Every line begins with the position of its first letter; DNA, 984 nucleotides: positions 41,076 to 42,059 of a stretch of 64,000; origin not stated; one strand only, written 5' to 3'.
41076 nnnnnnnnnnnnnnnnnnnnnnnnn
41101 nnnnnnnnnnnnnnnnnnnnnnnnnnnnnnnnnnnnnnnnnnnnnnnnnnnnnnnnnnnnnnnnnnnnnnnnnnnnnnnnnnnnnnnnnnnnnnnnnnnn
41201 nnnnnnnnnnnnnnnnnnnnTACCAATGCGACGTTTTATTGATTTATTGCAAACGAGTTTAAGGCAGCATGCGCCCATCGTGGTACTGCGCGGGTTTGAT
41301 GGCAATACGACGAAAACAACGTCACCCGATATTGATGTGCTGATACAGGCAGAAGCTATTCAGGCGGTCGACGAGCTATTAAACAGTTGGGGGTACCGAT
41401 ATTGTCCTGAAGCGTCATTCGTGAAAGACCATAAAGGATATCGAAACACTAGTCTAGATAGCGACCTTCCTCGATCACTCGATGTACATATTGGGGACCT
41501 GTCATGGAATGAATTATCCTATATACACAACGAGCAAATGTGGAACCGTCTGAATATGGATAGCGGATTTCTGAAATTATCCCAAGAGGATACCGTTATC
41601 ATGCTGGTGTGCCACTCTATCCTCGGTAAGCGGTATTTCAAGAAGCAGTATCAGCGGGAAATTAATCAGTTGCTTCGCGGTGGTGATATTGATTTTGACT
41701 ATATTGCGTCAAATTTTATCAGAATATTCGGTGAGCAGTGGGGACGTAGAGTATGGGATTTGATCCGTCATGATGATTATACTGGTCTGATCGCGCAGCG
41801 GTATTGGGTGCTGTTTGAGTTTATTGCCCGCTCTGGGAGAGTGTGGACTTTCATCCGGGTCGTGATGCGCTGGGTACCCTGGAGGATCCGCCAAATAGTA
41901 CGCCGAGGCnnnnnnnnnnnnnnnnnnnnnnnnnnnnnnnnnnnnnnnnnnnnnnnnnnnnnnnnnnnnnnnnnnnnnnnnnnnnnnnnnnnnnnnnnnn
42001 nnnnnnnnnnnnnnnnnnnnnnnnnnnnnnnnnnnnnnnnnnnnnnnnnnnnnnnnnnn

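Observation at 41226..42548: Nucleotidyltransferase-plus-P-loop-kinase fusion protein embedded among glycosyltransferases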

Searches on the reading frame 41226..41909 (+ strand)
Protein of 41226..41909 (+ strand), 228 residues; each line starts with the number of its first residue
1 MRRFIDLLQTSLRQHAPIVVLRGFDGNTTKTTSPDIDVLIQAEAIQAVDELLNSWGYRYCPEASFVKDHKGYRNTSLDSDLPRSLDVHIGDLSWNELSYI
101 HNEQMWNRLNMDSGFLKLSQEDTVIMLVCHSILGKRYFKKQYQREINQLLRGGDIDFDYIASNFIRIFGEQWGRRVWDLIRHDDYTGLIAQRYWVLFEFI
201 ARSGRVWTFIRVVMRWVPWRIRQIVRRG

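Call 3: search_protein_families(library=pfam, proteins=[window:41226-41900:+], max_evalue=1)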
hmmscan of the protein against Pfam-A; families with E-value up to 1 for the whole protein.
window:41226-41900:+ (225 aa): 3 families
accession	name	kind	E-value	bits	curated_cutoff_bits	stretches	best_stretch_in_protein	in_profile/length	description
PF14907.12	NTP_transf_5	-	2.6e-07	30.9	31.2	1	34-160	95-224/249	Uncharacterised nucleotidyltransferase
PF24116.1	DUF7390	-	0.19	12.5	28.4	1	46-122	11-77/118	Domain of unknown function (DUF7390)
PF24869.1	DUF7734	-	0.24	11.3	27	1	14-51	25-64/89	Domain of unknown function (DUF7734)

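Call 4: search_protein_families(library=ncbifam, proteins=[window:41226-41900:+], max_evalue=1)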
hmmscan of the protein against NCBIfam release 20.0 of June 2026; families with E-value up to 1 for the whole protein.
window:41226-41900:+ (225 aa): 0 families

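Call 82: search_solved_structures(query=window:41226-41909:+, max_evalue=10)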
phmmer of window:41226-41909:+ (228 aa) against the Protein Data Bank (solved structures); distinct sequences matched with E-value up to 10: 6.
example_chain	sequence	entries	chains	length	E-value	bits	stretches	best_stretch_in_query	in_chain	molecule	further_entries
8do8_A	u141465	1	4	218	0.36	13.6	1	127-222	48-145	Autophagy-related protein 101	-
5c50_A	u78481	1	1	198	0.38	13.6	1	127-222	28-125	Autophagy-related protein 101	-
4wzg_A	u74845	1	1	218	0.47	13.2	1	127-222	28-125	Autophagy-related protein 101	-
4bts_AB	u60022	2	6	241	1.3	11.8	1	87-137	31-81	40S RIBOSOMAL PROTEIN SA | RPS0E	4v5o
9ldy_A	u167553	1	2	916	1.8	11.4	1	130-168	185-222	Peptidase, M16 family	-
4xcw_A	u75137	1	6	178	2.3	11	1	15-83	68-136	Molybdopterin adenylyltransferase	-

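Call 85: search_solved_structures(query=A3, max_evalue=10, show_alignments=3)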
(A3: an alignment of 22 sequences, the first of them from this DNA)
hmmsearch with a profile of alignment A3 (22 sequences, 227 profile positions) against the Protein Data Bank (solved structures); distinct sequences matched with E-value up to 10: 1.
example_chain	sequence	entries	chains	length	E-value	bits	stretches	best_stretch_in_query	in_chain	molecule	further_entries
6yk8_A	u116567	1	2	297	0.19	14.6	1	140-212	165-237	Uncharacterized protein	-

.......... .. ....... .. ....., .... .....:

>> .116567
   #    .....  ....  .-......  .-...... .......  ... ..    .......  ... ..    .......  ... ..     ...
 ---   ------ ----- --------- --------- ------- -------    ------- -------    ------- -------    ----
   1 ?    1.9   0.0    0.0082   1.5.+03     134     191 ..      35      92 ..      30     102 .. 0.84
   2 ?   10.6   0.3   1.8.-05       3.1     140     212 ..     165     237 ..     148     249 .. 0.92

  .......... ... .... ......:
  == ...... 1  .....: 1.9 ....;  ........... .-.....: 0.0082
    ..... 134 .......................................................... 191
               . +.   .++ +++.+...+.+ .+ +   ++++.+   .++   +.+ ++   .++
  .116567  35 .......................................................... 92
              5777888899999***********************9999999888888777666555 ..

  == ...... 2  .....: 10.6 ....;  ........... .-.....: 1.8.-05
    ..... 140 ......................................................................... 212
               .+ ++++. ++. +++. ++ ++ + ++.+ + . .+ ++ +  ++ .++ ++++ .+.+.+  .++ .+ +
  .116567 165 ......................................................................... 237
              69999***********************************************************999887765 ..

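Call 87: predict_structure(alignment_id=A2)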
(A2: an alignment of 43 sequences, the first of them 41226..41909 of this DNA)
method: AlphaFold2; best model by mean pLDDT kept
length: 228 residues; sequences in the alignment: 43
mean_pLDDT: 89.5   pTM: 0.87
mean pLDDT of the five models: 89.5, 89.3, 88.9, 88.1, 87.5
residues with pLDDT >= 90: 157; 70-90: 59; 50-70: 12; < 50: 0
segments of 3 or more residues with pLDDT < 50: none
pLDDT, mean of each block of 10 residues (from residue 1): 80 82 68 80 93 92 83 82 90 93 92 89 96 93 95 94 97 98 97 95 89 92 89
secondary structure, 60 per line:
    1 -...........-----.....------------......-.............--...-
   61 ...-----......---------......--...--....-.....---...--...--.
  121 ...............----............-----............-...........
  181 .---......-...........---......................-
elements in order: H2-12 E18-22 E35-40 H42-54 E57-59 E69-74 E84-89 E92-94 E97-100 H102-106 E110-112 E115-117 H120-135 H140-151 H157-168 H170-181 H185-190 H192-202 H206-227
